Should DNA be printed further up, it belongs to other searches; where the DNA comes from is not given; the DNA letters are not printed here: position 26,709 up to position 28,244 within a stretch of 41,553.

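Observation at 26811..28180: Two identical perfect 39-bp palindromes bracket a single ATPase-nuclease gene between dapA and an exonuclease gene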

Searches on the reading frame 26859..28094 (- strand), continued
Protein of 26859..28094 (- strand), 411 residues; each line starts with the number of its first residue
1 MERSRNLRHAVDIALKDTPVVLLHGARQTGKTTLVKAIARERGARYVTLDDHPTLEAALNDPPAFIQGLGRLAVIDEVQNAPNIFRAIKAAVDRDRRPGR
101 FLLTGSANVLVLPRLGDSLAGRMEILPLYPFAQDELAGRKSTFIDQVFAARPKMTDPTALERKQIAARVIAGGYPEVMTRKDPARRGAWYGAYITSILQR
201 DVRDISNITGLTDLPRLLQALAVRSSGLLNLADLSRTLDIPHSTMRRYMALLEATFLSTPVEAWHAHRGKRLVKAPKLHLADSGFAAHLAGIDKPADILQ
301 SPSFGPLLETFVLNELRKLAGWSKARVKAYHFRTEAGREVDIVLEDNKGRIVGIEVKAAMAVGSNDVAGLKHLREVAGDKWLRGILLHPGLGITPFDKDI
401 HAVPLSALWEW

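Call 50: search_dna_similar(query=window:26859-28094:-, collection=plasmids, mode=protein, max_rows=30, max_evalue=1e-30)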
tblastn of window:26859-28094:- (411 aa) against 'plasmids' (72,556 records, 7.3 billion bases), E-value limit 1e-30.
Records with a match: 289; places in all: 320; records where one place covers at least 80% of the query: 278.
Best place of each record, by identity: <60% 289.
By first word of the organism name: Rhizobium 82; Agrobacterium 48; Thermus 19; Sinorhizobium 13; Ensifer 8; Sulfitobacter 7; Runella 6; Sphingobium 5; Neorhizobium 5; Paracoccus 5; and 57 more.
By predicted mobility (MOB-suite, as given by PLSDB): conjugative 135; non-mobilizable 128; mobilizable 26.
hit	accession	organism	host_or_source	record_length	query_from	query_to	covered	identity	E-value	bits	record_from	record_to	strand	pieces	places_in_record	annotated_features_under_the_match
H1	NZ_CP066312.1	Azotobacter chroococcum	single,soil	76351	5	409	99%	50.1%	6e-118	385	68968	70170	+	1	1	ATP-binding protein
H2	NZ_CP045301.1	Azotobacter salinestris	cell culture,soil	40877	5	409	99%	49.8%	7e-116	379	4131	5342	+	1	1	ATP-binding protein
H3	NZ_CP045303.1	Azotobacter salinestris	cell culture,soil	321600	5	409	99%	49.6%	1e-99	390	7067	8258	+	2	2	DUF4143 domain-containing protein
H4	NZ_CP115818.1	Pseudomonas mendocina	environment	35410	4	409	99%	49.0%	7e-119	387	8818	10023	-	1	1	ATP-binding protein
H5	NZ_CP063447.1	Novosphingobium sp. ES2-1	mixed culture,activated sludge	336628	5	409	99%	48.8%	5e-104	345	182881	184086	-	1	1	ATP-binding protein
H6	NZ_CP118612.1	Ensifer adhaerens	Pure isolate,Rhizosphere of Cyperus ...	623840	5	409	99%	48.5%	2e-104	345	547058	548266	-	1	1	ATP-binding protein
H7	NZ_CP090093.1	Rhizobium leguminosarum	Galega,Cell culture,Plant nodule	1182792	5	409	99%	48.5%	2e-108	357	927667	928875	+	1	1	record has no annotation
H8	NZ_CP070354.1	Ensifer sp. PDNC004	cell culture,Plastic debris in ...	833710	11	409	97%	49.1%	6e-105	347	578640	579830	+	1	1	ATP-binding protein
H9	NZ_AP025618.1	Thermus thermophilus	-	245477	14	409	96%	49.5%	3e-107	354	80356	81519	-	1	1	ATP-binding protein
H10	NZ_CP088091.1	Rhizobium laguerreae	cell culture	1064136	5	409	99%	48.3%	4e-107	353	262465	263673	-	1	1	none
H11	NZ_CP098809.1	Ensifer adhaerens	whole organism,soil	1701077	5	409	99%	48.2%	3e-105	348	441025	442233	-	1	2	none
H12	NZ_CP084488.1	Ensifer adhaerens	cellculture,soil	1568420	5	409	99%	48.2%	1e-104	346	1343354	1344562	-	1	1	none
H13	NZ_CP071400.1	Rhizobium leguminosarum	lentil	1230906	5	409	99%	48.0%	1e-105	349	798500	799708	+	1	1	record has no annotation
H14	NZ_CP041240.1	Sinorhizobium mexicanum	Acaciella angustissima,cell culture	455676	5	409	99%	47.9%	4e-106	351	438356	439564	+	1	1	ATP-binding protein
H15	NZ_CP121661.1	Sinorhizobium terangae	Desmanthus virgatus,cell culture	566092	5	409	99%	47.7%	2e-105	348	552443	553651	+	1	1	ATP-binding protein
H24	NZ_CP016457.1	Sphingobium sp. RAC03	Microbial isolate,Algal phycosphere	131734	5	409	99%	46.9%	1e-99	332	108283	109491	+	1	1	ATP-binding protein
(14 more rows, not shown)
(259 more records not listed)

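Call 51: get_annotated_region(hit=H1, flank=1500)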
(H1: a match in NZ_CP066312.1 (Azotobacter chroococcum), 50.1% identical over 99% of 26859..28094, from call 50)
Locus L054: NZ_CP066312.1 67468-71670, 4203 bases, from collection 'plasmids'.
description: Azotobacter chroococcum strain HR1 plasmid unnamed2, complete sequence
organism: Azotobacter chroococcum (NCBI taxid 353)
taxonomy: Bacteria; Pseudomonadota; Gammaproteobacteria; Pseudomonadales; Pseudomonadaceae; Azotobacter; Azotobacter chroococcum
host: -; source: single,soil; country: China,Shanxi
typing (MOB-suite, as given by PLSDB): mobilizable; relaxase MOBH
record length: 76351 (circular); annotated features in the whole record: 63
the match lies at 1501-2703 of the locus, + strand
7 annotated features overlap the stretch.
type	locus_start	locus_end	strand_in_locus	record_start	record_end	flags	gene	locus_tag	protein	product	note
CDS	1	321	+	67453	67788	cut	-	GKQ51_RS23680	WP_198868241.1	hypothetical protein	-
CDS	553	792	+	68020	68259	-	-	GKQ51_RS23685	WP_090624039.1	hypothetical protein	-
CDS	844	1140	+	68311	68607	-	-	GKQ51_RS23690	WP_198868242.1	HU family DNA-binding protein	GO:0030261 - chromosome condensation [Evidence IEA]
CDS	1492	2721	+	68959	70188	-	-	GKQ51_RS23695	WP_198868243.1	ATP-binding protein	-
CDS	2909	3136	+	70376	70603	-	-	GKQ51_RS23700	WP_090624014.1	CopG family transcriptional regulator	-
CDS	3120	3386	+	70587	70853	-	-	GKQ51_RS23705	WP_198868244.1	type II toxin-antitoxin system RelE/ParE family toxin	GO:0030541 - plasmid partitioning [Evidence IEA]; GO:0051290 - protein heterotetramerization [Evidence IEA]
CDS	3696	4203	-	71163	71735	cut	-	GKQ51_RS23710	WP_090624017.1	PIN domain-containing protein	-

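Call 52: get_annotated_region(hit=H4, flank=1500)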
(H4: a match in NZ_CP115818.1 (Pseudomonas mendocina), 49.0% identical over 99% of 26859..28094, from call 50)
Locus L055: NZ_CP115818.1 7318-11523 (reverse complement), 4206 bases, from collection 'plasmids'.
description: Pseudomonas mendocina strain GD22SC3150TT plasmid pHN21SC3150TT-1, complete sequence
organism: Pseudomonas mendocina (NCBI taxid 300)
taxonomy: Bacteria; Pseudomonadota; Gammaproteobacteria; Pseudomonadales; Pseudomonadaceae; Pseudomonas; Pseudomonas mendocina
host: -; source: environment; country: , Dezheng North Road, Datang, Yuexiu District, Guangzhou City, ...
typing (MOB-suite, as given by PLSDB): non-mobilizable
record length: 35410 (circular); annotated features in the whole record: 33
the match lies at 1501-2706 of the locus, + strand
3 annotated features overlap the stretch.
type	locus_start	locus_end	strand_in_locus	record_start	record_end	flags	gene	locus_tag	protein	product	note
CDS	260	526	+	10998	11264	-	-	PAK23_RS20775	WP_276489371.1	hypothetical protein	-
CDS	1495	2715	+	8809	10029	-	-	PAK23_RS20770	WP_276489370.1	ATP-binding protein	-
CDS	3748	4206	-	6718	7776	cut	-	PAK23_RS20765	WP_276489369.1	transposase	-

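Call 53: get_annotated_region(hit=H5, flank=1500)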
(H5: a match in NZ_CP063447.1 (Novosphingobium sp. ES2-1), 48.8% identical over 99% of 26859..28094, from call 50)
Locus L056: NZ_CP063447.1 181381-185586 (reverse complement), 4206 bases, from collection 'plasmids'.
description: Novosphingobium sp. ES2-1 plasmid p2, complete sequence
organism: Novosphingobium sp. ES2-1 (NCBI taxid 2780074)
taxonomy: Bacteria; Pseudomonadota; Alphaproteobacteria; Sphingomonadales; Sphingomonadaceae; Novosphingobium; Novosphingobium sp. ES2-1
host: -; source: mixed culture,activated sludge; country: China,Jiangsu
typing (MOB-suite, as given by PLSDB): conjugative; relaxase MOBF; mating-pair formation MPF_F
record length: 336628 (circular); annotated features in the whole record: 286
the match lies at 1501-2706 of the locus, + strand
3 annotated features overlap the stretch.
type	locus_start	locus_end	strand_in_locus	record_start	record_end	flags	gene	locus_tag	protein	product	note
CDS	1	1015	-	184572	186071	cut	-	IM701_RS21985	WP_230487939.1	SLOG family protein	-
CDS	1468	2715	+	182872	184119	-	-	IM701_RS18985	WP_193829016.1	ATP-binding protein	-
CDS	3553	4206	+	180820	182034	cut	-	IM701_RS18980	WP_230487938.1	tyrosine-type recombinase/integrase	GO:0015074 - DNA integration [Evidence IEA]; GO:0006310 - DNA recombination [Evidence IEA]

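Call 54: get_annotated_region(hit=H6, flank=1500)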
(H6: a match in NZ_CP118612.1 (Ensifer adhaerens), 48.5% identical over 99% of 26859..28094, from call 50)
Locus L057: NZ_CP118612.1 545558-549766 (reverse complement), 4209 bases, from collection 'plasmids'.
description: Ensifer adhaerens strain CTYH.Ch1 plasmid pCTYH.Ch1_2, complete sequence
organism: Ensifer adhaerens (NCBI taxid 106592)
taxonomy: Bacteria; Pseudomonadota; Alphaproteobacteria; Hyphomicrobiales; Rhizobiaceae; Ensifer; Ensifer adhaerens
host: -; source: Pure isolate,Rhizosphere of Cyperus brevifolius; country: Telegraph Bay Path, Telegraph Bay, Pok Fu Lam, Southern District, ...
typing (MOB-suite, as given by PLSDB): non-mobilizable
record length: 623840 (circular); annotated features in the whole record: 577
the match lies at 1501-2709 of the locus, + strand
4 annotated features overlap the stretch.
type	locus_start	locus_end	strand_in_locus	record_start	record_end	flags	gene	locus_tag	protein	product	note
CDS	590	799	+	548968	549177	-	-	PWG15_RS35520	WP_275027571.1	hypothetical protein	-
CDS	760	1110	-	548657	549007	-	-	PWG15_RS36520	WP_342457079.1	hypothetical protein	-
CDS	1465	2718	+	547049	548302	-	-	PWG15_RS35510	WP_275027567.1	ATP-binding protein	-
CDS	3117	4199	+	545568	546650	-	dinB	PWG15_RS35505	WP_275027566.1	DNA polymerase IV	GO:0006281 - DNA repair [Evidence IEA]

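Call 55: get_annotated_region(hit=H9, flank=1500)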
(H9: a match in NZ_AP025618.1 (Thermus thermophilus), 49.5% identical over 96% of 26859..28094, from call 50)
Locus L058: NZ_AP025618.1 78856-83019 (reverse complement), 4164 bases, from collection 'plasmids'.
description: Thermus thermophilus strain SNM7-6 plasmid pTthSNM7-6b, complete sequence
organism: Thermus thermophilus (NCBI taxid 274)
taxonomy: Bacteria; Deinococcota; Deinococci; Thermales; Thermaceae; Thermus; Thermus thermophilus
host: -; source: -; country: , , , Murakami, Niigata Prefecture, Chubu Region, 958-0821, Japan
typing (MOB-suite, as given by PLSDB): non-mobilizable
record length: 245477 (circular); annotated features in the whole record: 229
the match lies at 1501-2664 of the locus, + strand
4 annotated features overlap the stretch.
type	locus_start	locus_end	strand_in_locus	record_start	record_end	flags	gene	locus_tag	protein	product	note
CDS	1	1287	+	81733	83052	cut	-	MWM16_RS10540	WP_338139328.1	transposase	-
CDS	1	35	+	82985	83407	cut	tnpA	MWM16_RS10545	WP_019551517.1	IS200/IS605 family transposase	-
CDS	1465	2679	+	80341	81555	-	-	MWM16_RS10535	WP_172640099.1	ATP-binding protein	-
CDS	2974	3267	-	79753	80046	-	-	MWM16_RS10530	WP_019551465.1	nucleotidyltransferase family protein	-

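Call 56: get_annotated_region(hit=H24, flank=1500)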
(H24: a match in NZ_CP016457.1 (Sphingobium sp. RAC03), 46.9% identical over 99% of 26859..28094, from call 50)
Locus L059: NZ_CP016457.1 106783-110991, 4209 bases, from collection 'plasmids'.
description: Sphingobium sp. RAC03 plasmid pBSY17_2, complete sequence
organism: Sphingobium sp. RAC03 (NCBI taxid 1843368)
taxonomy: Bacteria; Pseudomonadota; Alphaproteobacteria; Sphingomonadales; Sphingomonadaceae; Sphingobium; Sphingobium sp. RAC03
host: -; source: Microbial isolate,Algal phycosphere; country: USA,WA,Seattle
typing (MOB-suite, as given by PLSDB): conjugative; relaxase MOBF; mating-pair formation MPF_F
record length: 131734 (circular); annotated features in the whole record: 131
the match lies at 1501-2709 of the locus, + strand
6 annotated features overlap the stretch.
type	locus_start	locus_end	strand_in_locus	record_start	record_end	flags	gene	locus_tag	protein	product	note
CDS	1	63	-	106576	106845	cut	-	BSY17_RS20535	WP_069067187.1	hypothetical protein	-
CDS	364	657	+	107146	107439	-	-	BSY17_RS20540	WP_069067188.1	hypothetical protein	-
CDS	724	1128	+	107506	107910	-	-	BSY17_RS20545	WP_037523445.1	hypothetical protein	-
CDS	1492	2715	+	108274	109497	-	-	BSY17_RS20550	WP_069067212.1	ATP-binding protein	-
CDS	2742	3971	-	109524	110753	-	-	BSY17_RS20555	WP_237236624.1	tyrosine-type recombinase/integrase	GO:0015074 - DNA integration [Evidence IEA]; GO:0006310 - DNA recombination [Evidence IEA]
CDS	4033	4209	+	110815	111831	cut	-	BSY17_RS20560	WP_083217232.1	hypothetical protein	-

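Call 58: search_solved_structures(query=window:26859-28094:-, max_evalue=1)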
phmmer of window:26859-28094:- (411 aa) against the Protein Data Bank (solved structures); distinct sequences matched with E-value up to 1: 91 (the best 60 are shown).
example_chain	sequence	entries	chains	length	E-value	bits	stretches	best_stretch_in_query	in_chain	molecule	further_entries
6chs_H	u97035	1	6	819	0.0037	19.7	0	12-51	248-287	Putative cell division control protein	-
5vc7_A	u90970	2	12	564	0.005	19.3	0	20-51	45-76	VCP-like ATPase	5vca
6oaa_B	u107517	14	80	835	0.0084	18.6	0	13-53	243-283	Cell division control protein 48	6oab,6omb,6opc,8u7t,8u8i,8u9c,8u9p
6oa9_A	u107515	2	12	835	0.0084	18.6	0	13-53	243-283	Cell division control protein 48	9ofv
8dar_A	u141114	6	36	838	0.0085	18.5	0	13-53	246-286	Cell division control protein 48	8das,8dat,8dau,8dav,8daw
5g4g_A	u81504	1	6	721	0.009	18.5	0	20-51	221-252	VCP-LIKE ATPASE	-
5g4f_A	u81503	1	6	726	0.0091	18.4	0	20-51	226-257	VCP-LIKE ATPASE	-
6ef2_K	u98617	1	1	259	0.013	18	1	19-85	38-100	26S proteasome regulatory subunit 6B homolog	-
5vhj_B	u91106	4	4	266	0.014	17.9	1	12-74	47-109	26S proteasome regulatory subunit 4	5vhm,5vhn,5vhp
5vho_B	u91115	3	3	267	0.014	17.9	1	12-74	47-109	26S proteasome regulatory subunit 4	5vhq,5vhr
6ef0_K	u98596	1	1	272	0.014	17.8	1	19-85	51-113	26S proteasome regulatory subunit 6B homolog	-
6ef1_K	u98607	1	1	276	0.015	17.8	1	19-85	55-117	26S proteasome regulatory subunit 6B homolog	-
7wub_D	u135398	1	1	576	0.016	17.6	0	13-54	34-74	Transitional endoplasmic reticulum ATPase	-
7wub_C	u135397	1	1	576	0.016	17.6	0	13-54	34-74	Transitional endoplasmic reticulum ATPase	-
8amz_I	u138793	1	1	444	0.018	17.5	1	12-73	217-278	AAA domain-containing protein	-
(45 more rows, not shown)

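Call 66: search_dna_similar(query=window:26859-28094:-, collection=plasmids, mode=protein, max_rows=40, max_evalue=1e-30, rows=spread)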
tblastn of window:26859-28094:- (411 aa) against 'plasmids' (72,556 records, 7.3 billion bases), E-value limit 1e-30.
Records with a match: 289; places in all: 320; records where one place covers at least 80% of the query: 278.
Best place of each record, by identity: <60% 289.
By first word of the organism name: Rhizobium 82; Agrobacterium 48; Thermus 19; Sinorhizobium 13; Ensifer 8; Sulfitobacter 7; Runella 6; Sphingobium 5; Neorhizobium 5; Paracoccus 5; and 57 more.
By predicted mobility (MOB-suite, as given by PLSDB): conjugative 135; non-mobilizable 128; mobilizable 26.
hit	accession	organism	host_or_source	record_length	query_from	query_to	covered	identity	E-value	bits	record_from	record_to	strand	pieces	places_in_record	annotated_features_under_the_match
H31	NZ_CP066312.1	Azotobacter chroococcum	single,soil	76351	5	409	99%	50.1%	6e-118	385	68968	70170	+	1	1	ATP-binding protein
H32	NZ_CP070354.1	Ensifer sp. PDNC004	cell culture,Plastic debris in ...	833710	11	409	97%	49.1%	6e-105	347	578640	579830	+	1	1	ATP-binding protein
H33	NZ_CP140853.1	Rhizobium beringeri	Trifolium pratense,whole organism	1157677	5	409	99%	47.5%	3e-61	368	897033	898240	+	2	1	record has no annotation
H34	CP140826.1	Rhizobium beringeri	Trifolium pratense,whole organism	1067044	5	404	92%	50.5%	5e-90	357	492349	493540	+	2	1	DUF4143 domain-containing protein | AAA family ATPase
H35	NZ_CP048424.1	Rhizobium daejeonense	Cell,soil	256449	11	409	97%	47.3%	3e-103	342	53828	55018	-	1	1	ATP-binding protein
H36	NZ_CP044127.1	Rhizobium sp. BG4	Prosopis cineraria,pure bacterial ...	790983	5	409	99%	46.1%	7e-101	335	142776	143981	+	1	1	ATP-binding protein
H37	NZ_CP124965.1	Agrobacterium tumefaciens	lilac,cell culture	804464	5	409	99%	45.9%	5e-97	324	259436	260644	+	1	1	ATP-binding protein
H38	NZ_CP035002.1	Rhizobium acidisoli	Phaseolus vulgaris,root nodule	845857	4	409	99%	45.6%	5e-105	347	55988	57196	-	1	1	ATP-binding protein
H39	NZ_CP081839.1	Agrobacterium vitis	Vitis,Cell culture,South Africa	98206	5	409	99%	45.4%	8e-103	341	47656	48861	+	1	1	ATP-binding protein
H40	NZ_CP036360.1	Agrobacterium sp. 33MFTa1.1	Thlaspi arvense,cell culture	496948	11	409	97%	46.0%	6e-96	321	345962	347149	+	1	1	ATP-binding protein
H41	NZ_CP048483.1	Agrobacterium tumefaciens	walnut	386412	11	409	97%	46.0%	2e-100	334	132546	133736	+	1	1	ATP-binding protein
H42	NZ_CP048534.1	Agrobacterium tumefaciens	walnut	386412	11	409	97%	46.0%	2e-100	334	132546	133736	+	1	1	ATP-binding protein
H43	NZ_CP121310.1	Ensifer adhaerens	bacterial colony,soil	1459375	14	409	96%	46.2%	1e-104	346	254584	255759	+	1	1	none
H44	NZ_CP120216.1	Agrobacterium leguminum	-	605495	4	409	99%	45.1%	5e-102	339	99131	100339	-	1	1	ATP-binding protein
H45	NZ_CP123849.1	Agrobacterium tumefaciens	Rose,cell culture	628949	11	409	97%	45.8%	3e-95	319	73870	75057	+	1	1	ATP-binding protein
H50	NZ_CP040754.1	Sulfitobacter sp. BSw21498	Seawater,seawater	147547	11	409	97%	44.1%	2e-103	343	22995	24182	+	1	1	ATP-binding protein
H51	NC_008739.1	Marinobacter nauticus VT8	-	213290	14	409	96%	42.4%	1e-95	320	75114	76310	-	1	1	ATP-binding protein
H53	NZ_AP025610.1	Thermus thermophilus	-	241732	15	404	95%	37.0%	4e-46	177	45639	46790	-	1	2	ATP-binding protein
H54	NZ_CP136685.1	Sulfitobacter sp. LC.270.F.C4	Macrocystis pyrifera gametophyte,Whole ...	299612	5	409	99%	34.6%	1e-54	202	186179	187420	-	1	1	ATP-binding protein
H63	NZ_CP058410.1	Trichlorobacter lovleyi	whole genome,river sediment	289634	4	361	87%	33.1%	6e-40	159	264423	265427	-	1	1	ATP-binding protein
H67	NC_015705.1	Runella slithyformis DSM 19594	fresh water lake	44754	15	361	84%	32.1%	3e-47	181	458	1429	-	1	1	ATP-binding protein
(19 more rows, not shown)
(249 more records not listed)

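Call 67: get_annotated_region(hit=H39, flank=500)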
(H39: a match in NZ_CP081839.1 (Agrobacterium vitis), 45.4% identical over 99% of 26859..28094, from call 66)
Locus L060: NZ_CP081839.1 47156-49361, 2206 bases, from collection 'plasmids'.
description: Agrobacterium vitis strain F2/5 plasmid unnamed1, complete sequence
organism: Agrobacterium vitis (NCBI taxid 373)
taxonomy: Bacteria; Pseudomonadota; Alphaproteobacteria; Hyphomicrobiales; Rhizobiaceae; Agrobacterium; Agrobacterium vitis
host: -; source: Vitis,Cell culture,South Africa; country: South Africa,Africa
typing (MOB-suite, as given by PLSDB): non-mobilizable; mating-pair formation MPF_T
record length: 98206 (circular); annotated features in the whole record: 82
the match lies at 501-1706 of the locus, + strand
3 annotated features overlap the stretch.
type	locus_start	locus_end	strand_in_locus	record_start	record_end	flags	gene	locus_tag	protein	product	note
CDS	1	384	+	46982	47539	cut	-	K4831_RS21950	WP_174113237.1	DUF192 domain-containing protein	-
CDS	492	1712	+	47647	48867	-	-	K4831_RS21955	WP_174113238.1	ATP-binding protein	-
CDS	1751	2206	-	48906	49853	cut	-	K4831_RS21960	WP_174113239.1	LysR family transcriptional regulator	-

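Call 68: get_annotated_region(hit=H50, flank=500)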
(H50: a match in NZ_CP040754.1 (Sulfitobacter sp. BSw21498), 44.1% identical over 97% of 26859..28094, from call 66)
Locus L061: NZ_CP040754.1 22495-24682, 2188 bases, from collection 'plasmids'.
description: Sulfitobacter sp. BSw21498 plasmid unnamed, complete sequence
organism: Sulfitobacter sp. BSw21498 (NCBI taxid 664426)
taxonomy: Bacteria; Pseudomonadota; Alphaproteobacteria; Rhodobacterales; Roseobacteraceae; Sulfitobacter; Sulfitobacter sp. BSw21498
host: -; source: Seawater,seawater; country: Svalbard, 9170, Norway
typing (MOB-suite, as given by PLSDB): conjugative; relaxase MOBP; mating-pair formation MPF_T
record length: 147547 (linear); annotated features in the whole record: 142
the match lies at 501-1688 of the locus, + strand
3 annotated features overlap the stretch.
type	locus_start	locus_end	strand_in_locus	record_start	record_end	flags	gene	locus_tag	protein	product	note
CDS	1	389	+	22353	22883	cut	-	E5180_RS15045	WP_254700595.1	SMC-Scp complex subunit ScpB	GO:0051304 - chromosome separation [Evidence IEA]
CDS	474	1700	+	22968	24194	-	-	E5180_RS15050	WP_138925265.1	ATP-binding protein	-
CDS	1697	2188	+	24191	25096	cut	-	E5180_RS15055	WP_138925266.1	restriction endonuclease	GO:0009307 - DNA restriction-modification system [Evidence IEA]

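Call 69: get_annotated_region(hit=H51, flank=500)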
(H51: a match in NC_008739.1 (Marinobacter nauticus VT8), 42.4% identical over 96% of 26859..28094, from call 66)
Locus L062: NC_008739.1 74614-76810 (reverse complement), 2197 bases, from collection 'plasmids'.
description: Marinobacter nauticus VT8 plasmid pMAQU02, complete sequence
organism: Marinobacter nauticus VT8 (NCBI taxid 351348)
taxonomy: Bacteria; Pseudomonadota; Gammaproteobacteria; Pseudomonadales; Marinobacteraceae; Marinobacter; Marinobacter nauticus; Marinobacter nauticus VT8
host: -; source: -; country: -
typing (MOB-suite, as given by PLSDB): conjugative; replicon rep_cluster_255; relaxase MOBH; mating-pair formation MPF_G
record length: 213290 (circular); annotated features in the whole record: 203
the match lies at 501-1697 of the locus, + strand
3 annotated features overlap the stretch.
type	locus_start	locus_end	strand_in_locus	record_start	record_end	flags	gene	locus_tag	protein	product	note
CDS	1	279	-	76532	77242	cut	-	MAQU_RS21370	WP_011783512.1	DUF4158 domain-containing protein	-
CDS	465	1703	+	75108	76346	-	-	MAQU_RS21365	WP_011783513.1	ATP-binding protein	-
CDS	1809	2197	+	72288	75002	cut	-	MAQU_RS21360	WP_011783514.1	cation-transporting P-type ATPase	-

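Call 70: get_annotated_region(hit=H53, flank=500)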
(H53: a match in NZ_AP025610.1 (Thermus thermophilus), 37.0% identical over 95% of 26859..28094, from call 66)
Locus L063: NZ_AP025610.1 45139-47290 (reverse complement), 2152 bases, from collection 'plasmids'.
description: Thermus thermophilus strain SNM3-3 plasmid pTthSNM3-3b, complete sequence
organism: Thermus thermophilus (NCBI taxid 274)
taxonomy: Bacteria; Deinococcota; Deinococci; Thermales; Thermaceae; Thermus; Thermus thermophilus
host: -; source: -; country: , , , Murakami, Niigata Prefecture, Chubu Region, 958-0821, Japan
typing (MOB-suite, as given by PLSDB): non-mobilizable; replicon rep_cluster_1121
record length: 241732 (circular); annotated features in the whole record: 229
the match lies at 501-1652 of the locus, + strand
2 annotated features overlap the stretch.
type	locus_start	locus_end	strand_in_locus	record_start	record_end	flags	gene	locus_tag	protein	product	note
CDS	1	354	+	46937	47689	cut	-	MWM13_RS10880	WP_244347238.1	5-oxoprolinase subunit PxpA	GO:0005975 - carbohydrate metabolic process [Evidence IEA]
CDS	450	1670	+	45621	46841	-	-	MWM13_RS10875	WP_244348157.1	ATP-binding protein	-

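Call 71: get_annotated_region(hit=H54, flank=500)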
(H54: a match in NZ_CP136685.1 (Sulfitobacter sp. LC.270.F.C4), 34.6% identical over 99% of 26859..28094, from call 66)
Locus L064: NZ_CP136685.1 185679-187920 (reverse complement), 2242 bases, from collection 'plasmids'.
description: Sulfitobacter sp. LC.270.F.C4 plasmid unnamed3, complete sequence
organism: Sulfitobacter sp. LC.270.F.C4 (NCBI taxid 3079556)
taxonomy: Bacteria; Pseudomonadota; Alphaproteobacteria; Rhodobacterales; Roseobacteraceae; Sulfitobacter; Sulfitobacter sp. LC.270.F.C4
host: -; source: Macrocystis pyrifera gametophyte,Whole organism,Laboratory; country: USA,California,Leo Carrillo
typing (MOB-suite, as given by PLSDB): conjugative; replicon rep_cluster_579; relaxase MOBP,MOBP; mating-pair formation MPF_T
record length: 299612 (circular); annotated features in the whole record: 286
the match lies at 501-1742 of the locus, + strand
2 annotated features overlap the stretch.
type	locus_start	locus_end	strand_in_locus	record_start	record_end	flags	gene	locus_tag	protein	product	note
CDS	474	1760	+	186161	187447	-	-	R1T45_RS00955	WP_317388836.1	ATP-binding protein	-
CDS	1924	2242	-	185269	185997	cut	-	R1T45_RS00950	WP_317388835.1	hypothetical protein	-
